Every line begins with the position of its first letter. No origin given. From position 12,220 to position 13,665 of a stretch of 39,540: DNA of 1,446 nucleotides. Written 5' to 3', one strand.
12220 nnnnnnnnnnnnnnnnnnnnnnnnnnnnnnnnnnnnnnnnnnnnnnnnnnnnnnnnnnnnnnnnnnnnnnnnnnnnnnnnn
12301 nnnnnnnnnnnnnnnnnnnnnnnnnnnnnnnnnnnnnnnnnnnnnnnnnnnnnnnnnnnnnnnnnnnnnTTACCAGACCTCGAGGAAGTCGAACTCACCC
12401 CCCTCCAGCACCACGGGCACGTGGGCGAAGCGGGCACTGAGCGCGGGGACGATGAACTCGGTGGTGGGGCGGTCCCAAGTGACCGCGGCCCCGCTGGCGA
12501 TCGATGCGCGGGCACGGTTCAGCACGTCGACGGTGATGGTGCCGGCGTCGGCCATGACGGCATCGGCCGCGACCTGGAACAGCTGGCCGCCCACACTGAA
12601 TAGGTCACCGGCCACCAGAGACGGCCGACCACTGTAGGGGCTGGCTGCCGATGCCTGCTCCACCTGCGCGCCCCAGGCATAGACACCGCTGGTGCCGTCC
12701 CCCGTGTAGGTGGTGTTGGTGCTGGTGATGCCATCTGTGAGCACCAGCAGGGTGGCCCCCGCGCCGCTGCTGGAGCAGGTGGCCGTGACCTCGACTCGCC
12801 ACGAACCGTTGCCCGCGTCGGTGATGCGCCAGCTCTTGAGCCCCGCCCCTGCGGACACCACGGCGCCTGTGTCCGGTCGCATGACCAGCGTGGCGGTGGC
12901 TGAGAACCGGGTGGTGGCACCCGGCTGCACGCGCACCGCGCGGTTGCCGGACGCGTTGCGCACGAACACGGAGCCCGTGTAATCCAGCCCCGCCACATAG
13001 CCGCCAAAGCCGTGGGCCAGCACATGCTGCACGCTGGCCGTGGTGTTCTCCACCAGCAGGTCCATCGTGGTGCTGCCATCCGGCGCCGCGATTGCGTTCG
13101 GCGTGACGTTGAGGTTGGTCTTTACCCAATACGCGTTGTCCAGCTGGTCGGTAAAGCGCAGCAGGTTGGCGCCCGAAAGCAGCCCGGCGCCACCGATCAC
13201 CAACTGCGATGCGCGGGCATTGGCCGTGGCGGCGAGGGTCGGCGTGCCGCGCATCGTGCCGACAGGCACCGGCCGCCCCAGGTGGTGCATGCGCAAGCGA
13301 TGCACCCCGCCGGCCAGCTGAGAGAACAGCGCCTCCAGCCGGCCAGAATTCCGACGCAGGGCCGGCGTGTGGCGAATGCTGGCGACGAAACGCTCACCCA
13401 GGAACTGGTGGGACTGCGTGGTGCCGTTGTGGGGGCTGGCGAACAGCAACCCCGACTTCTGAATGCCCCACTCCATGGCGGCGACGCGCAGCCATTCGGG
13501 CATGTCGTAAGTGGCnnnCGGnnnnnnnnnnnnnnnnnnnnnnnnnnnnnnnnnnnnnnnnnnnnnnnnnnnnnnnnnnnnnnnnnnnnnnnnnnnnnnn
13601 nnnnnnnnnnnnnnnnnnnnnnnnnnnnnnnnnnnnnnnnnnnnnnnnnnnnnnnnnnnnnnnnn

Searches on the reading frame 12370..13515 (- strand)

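Call 14: search_protein_families(library=phrogs, proteins=[window:12370-13515:-], max_evalue=0.01)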
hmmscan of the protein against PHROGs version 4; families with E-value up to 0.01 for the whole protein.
window:12370-13515:- (381 aa): 5 families
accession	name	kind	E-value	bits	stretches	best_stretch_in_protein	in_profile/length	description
phrog_1302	-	tail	3.1e-23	83.3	2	3-113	3-112/201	distal tail protein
phrog_34853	-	unknown function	1.1e-17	64.8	1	116-295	77-251/555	-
phrog_5939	-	tail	2.8e-17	63.5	1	116-294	417-591/801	tail protein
phrog_11600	-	unknown function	1.5e-07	32.1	1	124-293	114-277/343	-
phrog_701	-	head and packaging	0.0014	15.3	0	178-290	5261-5377/6136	virion structural protein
